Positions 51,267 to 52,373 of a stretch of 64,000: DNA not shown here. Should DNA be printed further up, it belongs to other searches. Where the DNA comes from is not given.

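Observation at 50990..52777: Small alarmone hydrolase - toxSAS-like synthetase - unknown: a candidate three-gene toxin-antitoxin module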

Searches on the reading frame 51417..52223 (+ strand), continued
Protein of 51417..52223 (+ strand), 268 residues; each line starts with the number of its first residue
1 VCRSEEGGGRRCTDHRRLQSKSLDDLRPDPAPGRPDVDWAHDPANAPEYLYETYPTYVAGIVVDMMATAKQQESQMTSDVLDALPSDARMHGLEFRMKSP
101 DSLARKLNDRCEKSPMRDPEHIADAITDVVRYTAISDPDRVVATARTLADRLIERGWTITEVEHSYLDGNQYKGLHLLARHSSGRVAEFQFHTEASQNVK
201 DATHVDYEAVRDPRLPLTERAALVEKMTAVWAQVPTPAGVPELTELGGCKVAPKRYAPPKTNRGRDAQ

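Call 68: get_annotated_region(hit=H23, flank=5000)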
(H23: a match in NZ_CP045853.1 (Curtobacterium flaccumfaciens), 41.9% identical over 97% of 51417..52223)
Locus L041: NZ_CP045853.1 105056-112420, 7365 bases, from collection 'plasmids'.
description: Curtobacterium flaccumfaciens pv. flaccumfaciens strain NCPPB 1446 plasmid p1, complete sequence
organism: Curtobacterium flaccumfaciens (NCBI taxid 138532)
taxonomy: Bacteria; Actinomycetota; Actinomycetes; Micrococcales; Microbacteriaceae; Curtobacterium; Curtobacterium flaccumfaciens
host: -; source: Phaseolus vulgaris,cell culture; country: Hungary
typing (MOB-suite, as given by PLSDB): non-mobilizable
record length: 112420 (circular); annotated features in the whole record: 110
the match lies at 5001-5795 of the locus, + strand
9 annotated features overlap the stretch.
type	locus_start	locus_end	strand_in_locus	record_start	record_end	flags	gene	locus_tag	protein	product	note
CDS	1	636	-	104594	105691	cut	-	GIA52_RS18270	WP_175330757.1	type IV toxin-antitoxin system AbiEi family antitoxin domain-containing protein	-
CDS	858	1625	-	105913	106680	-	-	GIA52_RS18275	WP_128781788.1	hypothetical protein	-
CDS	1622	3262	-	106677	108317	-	-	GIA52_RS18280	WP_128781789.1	hypothetical protein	-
CDS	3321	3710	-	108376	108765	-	-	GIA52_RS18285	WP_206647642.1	hypothetical protein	-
CDS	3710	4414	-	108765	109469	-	-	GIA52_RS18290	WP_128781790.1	ParA family protein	-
CDS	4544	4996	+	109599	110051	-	-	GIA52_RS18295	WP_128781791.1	HD domain-containing protein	-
CDS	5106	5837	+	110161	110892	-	-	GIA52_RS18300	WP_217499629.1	hypothetical protein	-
CDS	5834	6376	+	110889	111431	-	-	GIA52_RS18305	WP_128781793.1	hypothetical protein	-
CDS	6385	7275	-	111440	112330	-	-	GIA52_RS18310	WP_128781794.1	hypothetical protein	-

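Call 78: search_solved_structures(query=A1, max_evalue=10)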
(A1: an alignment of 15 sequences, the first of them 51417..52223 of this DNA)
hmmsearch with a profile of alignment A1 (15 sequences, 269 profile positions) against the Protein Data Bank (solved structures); distinct sequences matched with E-value up to 10: 1.
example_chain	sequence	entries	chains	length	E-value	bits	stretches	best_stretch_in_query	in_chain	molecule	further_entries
8vx3_A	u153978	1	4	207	1.3e-28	103.4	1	64-245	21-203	SaSAS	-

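Call 95: search_protein_families(library=pfam, proteins=[L020:2516-3418:+, L020:5647-6120:+, L027:2731-3438:-, L028:5372-6235:-, L032:2321-3283:-, L032:5385-6386:-, L033:899-2647:+, L034:2169-3530:+, L034:5495-6208:-, L024:2628-3518:-], max_evalue=0.001)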
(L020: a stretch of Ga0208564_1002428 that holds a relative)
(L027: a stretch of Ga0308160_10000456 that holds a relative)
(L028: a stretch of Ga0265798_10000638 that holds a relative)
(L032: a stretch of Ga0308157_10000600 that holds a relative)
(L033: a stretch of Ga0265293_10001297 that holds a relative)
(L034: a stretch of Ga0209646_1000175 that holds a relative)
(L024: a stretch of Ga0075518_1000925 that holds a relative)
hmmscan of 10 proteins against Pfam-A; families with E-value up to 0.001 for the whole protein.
L020:2516-3418:+ (300 aa): 0 families

L020:5647-6120:+ (157 aa): 0 families

L027:2731-3438:- (235 aa): 5 families
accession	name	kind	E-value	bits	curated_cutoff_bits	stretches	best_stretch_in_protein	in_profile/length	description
PF13614.12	AAA_31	-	7.2e-15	55.8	27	1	19-63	2-47/177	AAA domain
PF01656.29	CbiA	-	8.3e-15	55.3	25.4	1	21-217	1-99/125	CobQ/CobB/MinD/ParA nucleotide binding domain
PF10609.15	ParA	-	1.3e-05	25.2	27.1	1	19-58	4-44/246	NUBPL iron-transfer P-loop NTPase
PF09140.17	MipZ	-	2.1e-05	24.4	20.7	0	20-56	2-39/262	ATPase MipZ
PF02374.21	ArsA_ATPase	-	0.00013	21.7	24.3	1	24-60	6-43/305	Anion-transporting ATPase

L028:5372-6235:- (287 aa): 0 families

L032:2321-3283:- (320 aa): 0 families

L032:5385-6386:- (333 aa): 0 families

L033:899-2647:+ (582 aa): 1 family
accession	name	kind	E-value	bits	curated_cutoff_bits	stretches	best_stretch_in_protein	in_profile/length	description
PF10774.15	DUF4226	-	7.4e-24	84.7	23.5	1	128-231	2-106/115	Domain of unknown function (DUF4226)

L034:2169-3530:+ (453 aa): 4 families
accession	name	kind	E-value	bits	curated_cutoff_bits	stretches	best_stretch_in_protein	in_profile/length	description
PF00817.25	IMS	-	2.9e-31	108.8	23.2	1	34-181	1-147/148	impB/mucB/samB family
PF11799.13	IMS_C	-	1.5e-15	58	20.7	1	279-387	3-106/109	impB/mucB/samB family C-terminal domain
PF13438.11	DUF4113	-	2.6e-11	43.8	24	1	403-451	5-51/51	Domain of unknown function (DUF4113)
PF19685.4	DUF6187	-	0.0007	20.1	25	0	361-413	8-59/141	Family of unknown function (DUF6187)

L034:5495-6208:- (237 aa): 1 family
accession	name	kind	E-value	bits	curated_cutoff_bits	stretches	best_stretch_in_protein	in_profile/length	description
PF00476.26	DNA_pol_A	-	8.7e-10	38.5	34.3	1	159-230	14-84/381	DNA polymerase family A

L024:2628-3518:- (296 aa): 0 families
